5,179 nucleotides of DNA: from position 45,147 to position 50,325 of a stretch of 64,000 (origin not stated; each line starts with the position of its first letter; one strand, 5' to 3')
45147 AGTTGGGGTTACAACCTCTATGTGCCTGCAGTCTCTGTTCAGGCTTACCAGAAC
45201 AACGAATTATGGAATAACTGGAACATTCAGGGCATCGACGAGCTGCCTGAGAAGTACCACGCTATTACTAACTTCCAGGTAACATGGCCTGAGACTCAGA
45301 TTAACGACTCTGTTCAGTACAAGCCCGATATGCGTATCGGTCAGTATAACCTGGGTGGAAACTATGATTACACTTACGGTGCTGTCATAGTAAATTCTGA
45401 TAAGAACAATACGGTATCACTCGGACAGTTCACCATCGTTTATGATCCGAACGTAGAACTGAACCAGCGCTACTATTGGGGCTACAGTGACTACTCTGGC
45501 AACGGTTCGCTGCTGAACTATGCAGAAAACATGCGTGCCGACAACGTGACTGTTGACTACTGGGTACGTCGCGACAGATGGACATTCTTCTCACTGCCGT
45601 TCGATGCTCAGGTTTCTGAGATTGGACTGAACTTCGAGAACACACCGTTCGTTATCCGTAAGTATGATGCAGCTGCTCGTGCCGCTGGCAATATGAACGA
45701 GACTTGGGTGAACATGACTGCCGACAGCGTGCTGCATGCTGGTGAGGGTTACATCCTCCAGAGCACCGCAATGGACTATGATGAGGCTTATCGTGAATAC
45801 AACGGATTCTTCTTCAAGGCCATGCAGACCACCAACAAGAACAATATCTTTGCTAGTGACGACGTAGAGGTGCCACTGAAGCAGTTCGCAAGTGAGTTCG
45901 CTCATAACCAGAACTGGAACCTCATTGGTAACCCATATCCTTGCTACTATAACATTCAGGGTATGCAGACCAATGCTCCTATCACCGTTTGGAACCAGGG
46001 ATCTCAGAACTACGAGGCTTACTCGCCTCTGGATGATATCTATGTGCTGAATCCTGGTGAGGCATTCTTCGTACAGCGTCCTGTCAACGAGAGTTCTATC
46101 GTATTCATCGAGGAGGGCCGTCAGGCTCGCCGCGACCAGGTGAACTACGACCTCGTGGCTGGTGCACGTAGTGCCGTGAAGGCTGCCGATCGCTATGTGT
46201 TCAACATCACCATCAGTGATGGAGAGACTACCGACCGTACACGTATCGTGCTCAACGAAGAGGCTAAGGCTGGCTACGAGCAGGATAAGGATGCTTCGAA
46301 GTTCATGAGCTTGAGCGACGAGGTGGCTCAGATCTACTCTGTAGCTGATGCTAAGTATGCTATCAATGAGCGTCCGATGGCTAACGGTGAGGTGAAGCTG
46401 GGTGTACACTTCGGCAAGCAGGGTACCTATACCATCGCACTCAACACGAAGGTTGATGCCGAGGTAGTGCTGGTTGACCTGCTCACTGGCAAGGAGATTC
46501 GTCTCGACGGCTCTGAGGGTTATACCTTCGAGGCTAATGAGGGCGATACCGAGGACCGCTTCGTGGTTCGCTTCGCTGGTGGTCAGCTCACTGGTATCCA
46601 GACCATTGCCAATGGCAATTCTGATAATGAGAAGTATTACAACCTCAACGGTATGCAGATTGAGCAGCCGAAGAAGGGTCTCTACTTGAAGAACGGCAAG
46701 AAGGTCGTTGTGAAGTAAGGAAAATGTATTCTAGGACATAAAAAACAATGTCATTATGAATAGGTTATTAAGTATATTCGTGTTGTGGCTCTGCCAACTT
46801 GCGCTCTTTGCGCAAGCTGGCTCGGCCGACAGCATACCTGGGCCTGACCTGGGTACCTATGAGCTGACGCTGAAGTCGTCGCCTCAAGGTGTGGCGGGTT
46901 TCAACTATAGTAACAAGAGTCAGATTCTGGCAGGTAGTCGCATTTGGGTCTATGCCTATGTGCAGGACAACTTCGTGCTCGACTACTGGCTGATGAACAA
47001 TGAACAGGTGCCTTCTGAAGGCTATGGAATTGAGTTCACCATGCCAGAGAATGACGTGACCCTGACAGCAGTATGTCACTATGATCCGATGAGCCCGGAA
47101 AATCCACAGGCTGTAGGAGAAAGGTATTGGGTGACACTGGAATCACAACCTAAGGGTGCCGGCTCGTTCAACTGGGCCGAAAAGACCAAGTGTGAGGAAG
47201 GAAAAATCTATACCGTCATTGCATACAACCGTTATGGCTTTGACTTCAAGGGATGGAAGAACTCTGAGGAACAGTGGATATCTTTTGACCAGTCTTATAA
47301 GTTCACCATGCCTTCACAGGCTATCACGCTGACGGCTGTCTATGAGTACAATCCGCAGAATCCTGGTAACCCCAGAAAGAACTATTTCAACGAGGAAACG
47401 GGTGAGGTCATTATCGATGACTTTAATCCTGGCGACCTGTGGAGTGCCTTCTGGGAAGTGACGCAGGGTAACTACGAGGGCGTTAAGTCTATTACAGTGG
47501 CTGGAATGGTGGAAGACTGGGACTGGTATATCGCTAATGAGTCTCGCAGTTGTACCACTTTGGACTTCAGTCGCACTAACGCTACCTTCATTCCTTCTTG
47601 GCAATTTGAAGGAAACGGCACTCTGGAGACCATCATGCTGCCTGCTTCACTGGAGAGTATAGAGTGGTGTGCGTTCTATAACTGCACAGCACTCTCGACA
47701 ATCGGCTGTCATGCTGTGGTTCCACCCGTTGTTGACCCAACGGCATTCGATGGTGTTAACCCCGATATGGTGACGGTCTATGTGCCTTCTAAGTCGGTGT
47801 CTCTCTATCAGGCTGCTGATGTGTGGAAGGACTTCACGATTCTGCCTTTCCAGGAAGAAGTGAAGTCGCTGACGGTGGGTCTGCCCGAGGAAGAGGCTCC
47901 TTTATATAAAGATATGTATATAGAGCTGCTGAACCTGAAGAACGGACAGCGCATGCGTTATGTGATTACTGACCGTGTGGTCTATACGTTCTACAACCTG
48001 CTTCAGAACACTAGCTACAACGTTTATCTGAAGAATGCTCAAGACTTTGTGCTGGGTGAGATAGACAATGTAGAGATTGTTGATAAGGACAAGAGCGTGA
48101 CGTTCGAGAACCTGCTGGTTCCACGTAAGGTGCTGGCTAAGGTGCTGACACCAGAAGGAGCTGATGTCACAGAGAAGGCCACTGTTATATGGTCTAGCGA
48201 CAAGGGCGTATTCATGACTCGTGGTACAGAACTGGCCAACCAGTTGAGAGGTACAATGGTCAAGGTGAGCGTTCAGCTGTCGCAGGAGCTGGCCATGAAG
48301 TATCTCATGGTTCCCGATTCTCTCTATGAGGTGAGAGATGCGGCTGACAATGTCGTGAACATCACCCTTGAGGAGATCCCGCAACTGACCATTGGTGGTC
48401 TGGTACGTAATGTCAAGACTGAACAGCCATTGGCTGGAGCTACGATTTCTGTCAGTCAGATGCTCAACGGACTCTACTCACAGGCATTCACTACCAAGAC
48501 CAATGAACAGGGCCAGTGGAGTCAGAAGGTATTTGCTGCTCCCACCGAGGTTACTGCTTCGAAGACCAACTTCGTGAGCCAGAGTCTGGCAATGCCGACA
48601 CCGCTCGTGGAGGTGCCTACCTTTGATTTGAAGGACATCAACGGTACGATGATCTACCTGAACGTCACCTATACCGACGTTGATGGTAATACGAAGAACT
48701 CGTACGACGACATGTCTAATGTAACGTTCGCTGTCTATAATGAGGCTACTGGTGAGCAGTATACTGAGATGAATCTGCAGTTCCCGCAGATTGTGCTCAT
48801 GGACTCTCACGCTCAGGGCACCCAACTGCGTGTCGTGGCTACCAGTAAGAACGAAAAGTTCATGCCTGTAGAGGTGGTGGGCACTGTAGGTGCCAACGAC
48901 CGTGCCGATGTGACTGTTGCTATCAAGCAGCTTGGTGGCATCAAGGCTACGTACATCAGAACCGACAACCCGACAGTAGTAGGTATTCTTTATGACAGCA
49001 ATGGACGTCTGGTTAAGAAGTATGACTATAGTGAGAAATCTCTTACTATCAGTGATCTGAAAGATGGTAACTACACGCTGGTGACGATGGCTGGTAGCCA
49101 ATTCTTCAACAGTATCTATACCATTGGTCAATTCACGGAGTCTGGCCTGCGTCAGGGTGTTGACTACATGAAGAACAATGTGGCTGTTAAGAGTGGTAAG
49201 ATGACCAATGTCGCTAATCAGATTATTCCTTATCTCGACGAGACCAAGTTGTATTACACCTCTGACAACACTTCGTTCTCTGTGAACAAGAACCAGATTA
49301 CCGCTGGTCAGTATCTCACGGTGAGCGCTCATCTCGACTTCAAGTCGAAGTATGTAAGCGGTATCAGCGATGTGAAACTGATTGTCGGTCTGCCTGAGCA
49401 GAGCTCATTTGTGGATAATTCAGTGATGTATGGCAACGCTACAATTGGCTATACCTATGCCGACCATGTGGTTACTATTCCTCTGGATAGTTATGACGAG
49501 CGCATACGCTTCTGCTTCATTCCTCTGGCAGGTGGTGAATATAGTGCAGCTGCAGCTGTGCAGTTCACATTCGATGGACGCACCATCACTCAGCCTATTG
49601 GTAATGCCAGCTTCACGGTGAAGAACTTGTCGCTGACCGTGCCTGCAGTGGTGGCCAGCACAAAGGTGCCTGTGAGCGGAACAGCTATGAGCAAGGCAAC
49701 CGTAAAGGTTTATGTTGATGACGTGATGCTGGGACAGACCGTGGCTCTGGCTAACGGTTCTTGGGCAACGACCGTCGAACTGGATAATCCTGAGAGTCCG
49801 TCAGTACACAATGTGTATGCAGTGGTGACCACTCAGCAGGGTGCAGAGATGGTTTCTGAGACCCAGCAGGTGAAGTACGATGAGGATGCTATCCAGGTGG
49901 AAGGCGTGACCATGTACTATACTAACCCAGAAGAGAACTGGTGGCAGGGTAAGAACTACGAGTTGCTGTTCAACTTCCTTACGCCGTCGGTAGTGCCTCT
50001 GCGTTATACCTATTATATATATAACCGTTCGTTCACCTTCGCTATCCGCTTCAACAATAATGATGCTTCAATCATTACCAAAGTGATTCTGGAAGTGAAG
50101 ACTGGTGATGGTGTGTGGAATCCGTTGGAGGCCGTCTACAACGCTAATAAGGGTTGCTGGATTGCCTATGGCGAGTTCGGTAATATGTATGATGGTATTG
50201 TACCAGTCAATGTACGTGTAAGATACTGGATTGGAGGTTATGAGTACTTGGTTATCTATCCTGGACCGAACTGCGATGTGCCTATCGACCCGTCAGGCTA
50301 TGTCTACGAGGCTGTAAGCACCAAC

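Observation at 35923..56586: A 20.7-kb four-gene operon of giant secreted modular proteins with no catalytic domain: candidate undescribed cell-surface assembly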

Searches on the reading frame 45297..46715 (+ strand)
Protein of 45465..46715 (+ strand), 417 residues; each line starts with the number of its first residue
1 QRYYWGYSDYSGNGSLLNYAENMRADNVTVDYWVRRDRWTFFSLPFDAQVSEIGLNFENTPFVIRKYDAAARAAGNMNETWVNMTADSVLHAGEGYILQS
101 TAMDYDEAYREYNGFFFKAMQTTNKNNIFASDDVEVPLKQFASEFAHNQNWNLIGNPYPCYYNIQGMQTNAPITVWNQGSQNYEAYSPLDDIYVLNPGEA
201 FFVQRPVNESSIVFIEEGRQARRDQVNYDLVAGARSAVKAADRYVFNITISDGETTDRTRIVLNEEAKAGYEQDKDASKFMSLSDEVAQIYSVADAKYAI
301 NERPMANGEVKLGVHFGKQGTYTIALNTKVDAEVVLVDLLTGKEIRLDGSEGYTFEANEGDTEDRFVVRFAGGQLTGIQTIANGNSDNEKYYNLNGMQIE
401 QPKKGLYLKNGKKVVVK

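Call 24: search_protein_families(library=pfam, max_evalue=1, proteins=[window:45465-46715:+])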
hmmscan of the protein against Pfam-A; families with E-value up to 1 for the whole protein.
seq(417 aa): 1 family
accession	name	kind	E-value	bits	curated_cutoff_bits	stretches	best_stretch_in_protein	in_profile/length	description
PF16184.11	Cadherin_3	-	0.073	13.5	25.5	1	202-250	62-106/106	Cadherin-like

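Call 86: search_protein_representatives(protein=window:45297-46499:+)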
Query: 401 residues. Proteins with E-value up to 0.001 (for the whole library): 1718; up to 1e-10: 1096; up to 1e-30: 894. The best 150 are listed.
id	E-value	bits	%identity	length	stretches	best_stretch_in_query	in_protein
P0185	1.2e-126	439.7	56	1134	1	24-401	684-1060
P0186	1.6e-122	426.1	55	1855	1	5-401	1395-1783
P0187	1.2e-121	423.3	53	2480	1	6-400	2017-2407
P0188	4.8e-121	421.3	55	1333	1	5-401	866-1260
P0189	1.2e-119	416.7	54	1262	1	6-401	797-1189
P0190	5.9e-119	414.4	55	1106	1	22-401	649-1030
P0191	1.3e-118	413.3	53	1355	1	6-401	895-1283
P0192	4.5e-117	408.2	50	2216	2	19-401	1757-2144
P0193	2.9e-116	405.5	55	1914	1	36-401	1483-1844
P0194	7.1e-113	394.4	51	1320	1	5-401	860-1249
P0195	1.8e-106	373.3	52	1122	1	7-400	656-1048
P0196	2.4e-106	372.9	52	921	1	8-401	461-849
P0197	5.4e-106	371.7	53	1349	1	5-401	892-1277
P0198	3.8e-105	368.9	50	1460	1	6-401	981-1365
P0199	3.4e-104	365.8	51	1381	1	34-400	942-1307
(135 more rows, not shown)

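Call 90: search_solved_structures(query=A5, max_evalue=10, show_alignments=1)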
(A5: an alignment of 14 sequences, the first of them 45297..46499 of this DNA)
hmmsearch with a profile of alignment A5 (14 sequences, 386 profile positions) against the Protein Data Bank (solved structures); distinct sequences matched with E-value up to 10: 1.
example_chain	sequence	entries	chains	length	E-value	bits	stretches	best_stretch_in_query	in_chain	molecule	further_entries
9hcg_3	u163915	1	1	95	0.61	12.1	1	155-205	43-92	Large ribosomal subunit protein bL35m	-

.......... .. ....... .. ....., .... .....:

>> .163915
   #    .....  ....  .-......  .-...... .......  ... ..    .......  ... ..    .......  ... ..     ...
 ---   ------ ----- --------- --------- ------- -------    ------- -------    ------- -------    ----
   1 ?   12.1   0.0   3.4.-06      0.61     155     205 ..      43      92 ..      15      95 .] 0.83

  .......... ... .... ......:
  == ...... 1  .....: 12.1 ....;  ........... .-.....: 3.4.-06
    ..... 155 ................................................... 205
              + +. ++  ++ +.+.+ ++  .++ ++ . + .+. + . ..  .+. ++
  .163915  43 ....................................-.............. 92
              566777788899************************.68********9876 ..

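Call 91: search_protein_families(library=pfam, alignment_id=A5, max_evalue=0.1)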
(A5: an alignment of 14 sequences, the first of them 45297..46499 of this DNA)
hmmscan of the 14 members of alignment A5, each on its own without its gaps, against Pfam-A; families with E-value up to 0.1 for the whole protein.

A. member 1, window:45297-46499:+ (401 aa): 1 family
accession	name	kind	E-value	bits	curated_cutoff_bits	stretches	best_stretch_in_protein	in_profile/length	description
PF16184.11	Cadherin_3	-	0.076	13.4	25.5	0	258-306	62-106/106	Cadherin-like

B. families by the number of members that match (of 14 scanned): 3 families
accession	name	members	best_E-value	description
PF25704.1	AcrF2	1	0.038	Anti-CRISPR protein AcrF2 protein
PF16184.11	Cadherin_3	1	0.076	Cadherin-like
PF21385.2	ACCA_BT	1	0.088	Acetyl-CoA carboxylase, BT domain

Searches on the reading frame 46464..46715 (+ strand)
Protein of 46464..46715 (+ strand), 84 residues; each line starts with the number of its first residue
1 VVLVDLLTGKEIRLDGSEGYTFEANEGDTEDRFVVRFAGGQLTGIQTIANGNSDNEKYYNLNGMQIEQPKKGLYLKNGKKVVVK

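Call 51: search_protein_families(library=ncbifam, max_evalue=10, proteins=[window:46464-46715:+])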
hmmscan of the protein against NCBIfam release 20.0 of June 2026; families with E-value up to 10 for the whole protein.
seq(84 aa): 0 families

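Call 52: search_protein_families(library=pfam, max_evalue=10, proteins=[window:46464-46715:+])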
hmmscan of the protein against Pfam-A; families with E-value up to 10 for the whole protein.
seq(84 aa): 1 family
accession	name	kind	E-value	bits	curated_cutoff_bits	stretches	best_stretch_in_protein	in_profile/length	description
PF03283.19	PAE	-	0.16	11.5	26.6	1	14-43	25-55/355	Pectinacetylesterase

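Call 55: search_protein_families(library=ncbifam, alignment_id=A3, max_evalue=0.01)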
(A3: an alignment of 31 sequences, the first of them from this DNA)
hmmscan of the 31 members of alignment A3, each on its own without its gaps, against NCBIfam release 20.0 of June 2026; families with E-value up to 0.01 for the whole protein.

A. member 1, seq(75 aa): 0 families

B. families by the number of members that match (of 31 scanned): 2 families
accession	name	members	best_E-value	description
TIGR04183.1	Por_Secre_tail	2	0.00038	T9SS type A sorting domain-containing protein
NF041096.1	esterase_EstD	1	0.0067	esterase EstD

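Call 58: search_solved_structures(query=A3, max_evalue=10, show_alignments=3)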
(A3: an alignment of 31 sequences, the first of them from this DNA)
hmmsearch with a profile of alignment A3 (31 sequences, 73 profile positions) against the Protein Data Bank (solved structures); distinct sequences matched with E-value up to 10: 7.
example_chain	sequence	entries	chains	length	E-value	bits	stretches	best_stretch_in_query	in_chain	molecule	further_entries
4kca_A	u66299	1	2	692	3.1e-09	39.9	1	29-71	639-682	Endo-1,5-alpha-L-arabinanase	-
7jvi_A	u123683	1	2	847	1.9e-06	30.9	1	41-70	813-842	Beta-helix domain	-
8bbl_A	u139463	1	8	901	0.0029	20.7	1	16-65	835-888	Beta-N-acetylhexosaminidase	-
5ag8_A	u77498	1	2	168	0.039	17.1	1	29-59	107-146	GINGIPAIN R2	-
5ag9_A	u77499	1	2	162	0.042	17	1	27-59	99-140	Gingipain R2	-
7pq4_A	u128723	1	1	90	0.056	16.6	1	30-63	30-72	Arginine-specific cysteine proteinase (Arg-gingipain)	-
5hfs_A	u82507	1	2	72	0.065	16.4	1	35-63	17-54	Gingipain R2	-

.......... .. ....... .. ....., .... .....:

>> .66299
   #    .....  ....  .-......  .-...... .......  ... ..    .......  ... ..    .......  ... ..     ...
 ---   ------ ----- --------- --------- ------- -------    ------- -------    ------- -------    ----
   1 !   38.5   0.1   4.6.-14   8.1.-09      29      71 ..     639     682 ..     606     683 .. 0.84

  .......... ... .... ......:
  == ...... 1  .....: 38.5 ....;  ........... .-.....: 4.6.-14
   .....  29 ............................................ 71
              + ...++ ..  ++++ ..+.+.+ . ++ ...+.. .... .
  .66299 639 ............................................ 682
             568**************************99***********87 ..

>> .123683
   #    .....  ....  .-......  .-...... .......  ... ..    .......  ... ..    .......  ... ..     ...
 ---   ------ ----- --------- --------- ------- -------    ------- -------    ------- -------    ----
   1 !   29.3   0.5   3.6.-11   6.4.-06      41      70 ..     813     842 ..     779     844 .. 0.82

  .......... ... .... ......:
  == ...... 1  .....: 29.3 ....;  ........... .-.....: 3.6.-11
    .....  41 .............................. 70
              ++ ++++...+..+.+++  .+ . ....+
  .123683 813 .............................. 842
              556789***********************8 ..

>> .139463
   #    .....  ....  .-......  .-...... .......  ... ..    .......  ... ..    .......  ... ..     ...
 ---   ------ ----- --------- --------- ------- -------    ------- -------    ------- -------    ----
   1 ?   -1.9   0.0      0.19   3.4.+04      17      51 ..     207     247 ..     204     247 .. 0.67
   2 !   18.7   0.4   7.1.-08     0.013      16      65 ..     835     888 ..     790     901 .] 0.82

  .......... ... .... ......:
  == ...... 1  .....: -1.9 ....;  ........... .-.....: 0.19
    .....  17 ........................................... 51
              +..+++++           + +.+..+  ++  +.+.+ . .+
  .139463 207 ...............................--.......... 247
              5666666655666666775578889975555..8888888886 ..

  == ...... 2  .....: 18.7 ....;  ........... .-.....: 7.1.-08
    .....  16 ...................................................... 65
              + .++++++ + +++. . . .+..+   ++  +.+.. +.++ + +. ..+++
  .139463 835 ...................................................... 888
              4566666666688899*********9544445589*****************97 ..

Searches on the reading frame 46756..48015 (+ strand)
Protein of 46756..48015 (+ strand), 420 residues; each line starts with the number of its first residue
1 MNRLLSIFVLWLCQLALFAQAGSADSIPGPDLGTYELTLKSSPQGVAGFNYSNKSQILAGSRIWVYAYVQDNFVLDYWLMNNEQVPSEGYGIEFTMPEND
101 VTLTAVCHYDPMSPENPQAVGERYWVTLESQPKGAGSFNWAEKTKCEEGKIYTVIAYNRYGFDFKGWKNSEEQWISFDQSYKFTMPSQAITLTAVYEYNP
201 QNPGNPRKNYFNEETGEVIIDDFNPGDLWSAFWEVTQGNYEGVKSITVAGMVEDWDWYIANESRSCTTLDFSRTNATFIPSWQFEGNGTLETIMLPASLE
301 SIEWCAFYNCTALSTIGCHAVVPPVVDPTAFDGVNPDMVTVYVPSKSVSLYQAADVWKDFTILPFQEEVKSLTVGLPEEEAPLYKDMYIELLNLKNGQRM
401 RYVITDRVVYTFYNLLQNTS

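Call 85: search_protein_families(library=pfam, max_evalue=0.5, proteins=[window:46756-48015:+])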
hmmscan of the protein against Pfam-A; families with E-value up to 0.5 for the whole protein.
window:46756-48015:+ (420 aa): 4 families
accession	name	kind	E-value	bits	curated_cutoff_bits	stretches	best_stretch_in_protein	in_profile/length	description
PF18998.6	Flg_new_2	-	8.7e-16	58.1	23.6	2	127-199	2-72/73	Divergent InlB B-repeat domain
PF13306.12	LRR_5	-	3.9e-06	27.2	27.7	1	244-317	37-107/127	BspA type Leucine rich repeat region (6 copies)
PF09479.16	Flg_new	-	0.019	15.5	27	1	136-194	10-64/65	Listeria-Bacteroides repeat domain (List_Bact_rpt)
PF20405.4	DUF6695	-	0.043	14.5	25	1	134-188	6-61/79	DUF6695 C-terminal domain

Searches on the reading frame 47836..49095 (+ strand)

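Call 85: search_protein_families(library=pfam, max_evalue=0.5, proteins=[window:47836-49095:+])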
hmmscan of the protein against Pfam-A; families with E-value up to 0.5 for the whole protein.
window:47836-49095:+ (420 aa): 4 families
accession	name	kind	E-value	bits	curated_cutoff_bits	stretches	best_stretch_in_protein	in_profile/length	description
PF13620.12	CarboxypepD_reg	-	1.5e-06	28.9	32.3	1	185-251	1-64/82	Carboxypeptidase regulatory-like domain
PF08842.16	Mfa2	-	0.00011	22.4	21.2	1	385-420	35-77/277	Fimbrillin-A associated anchor proteins Mfa1 and Mfa2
PF18962.6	Por_Secre_tail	-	0.0012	19.5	27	1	384-416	26-61/75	Secretion system C-terminal sorting domain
PF13715.12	CarbopepD_reg_2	-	0.059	13.8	32.2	1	187-244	2-53/88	CarboxypepD_reg-like domain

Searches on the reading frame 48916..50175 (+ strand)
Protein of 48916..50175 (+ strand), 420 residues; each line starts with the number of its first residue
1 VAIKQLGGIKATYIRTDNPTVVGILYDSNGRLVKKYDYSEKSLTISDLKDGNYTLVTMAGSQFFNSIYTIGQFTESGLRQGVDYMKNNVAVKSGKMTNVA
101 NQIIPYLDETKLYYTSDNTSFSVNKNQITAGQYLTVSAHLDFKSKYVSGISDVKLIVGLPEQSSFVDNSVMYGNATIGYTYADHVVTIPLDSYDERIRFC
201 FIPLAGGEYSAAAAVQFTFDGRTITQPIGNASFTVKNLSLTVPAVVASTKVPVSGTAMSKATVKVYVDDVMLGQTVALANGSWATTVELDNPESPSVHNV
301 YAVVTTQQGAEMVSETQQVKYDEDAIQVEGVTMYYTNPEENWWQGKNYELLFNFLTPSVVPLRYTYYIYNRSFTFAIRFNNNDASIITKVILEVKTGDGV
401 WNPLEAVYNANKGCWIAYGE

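Call 85: search_protein_families(library=pfam, max_evalue=0.5, proteins=[window:48916-50175:+])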
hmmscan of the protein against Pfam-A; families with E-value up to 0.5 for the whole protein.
window:48916-50175:+ (420 aa): 3 families
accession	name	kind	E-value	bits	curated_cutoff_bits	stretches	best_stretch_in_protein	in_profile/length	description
PF17936.7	Big_6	-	0.0041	17.8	27.6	1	245-289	9-54/83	Bacterial Ig domain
PF18962.6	Por_Secre_tail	-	0.036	14.8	27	1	24-61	26-66/75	Secretion system C-terminal sorting domain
PF11008.14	DUF2846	-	0.21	12.1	34.3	0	261-336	5-76/92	Protein of unknown function (DUF2846)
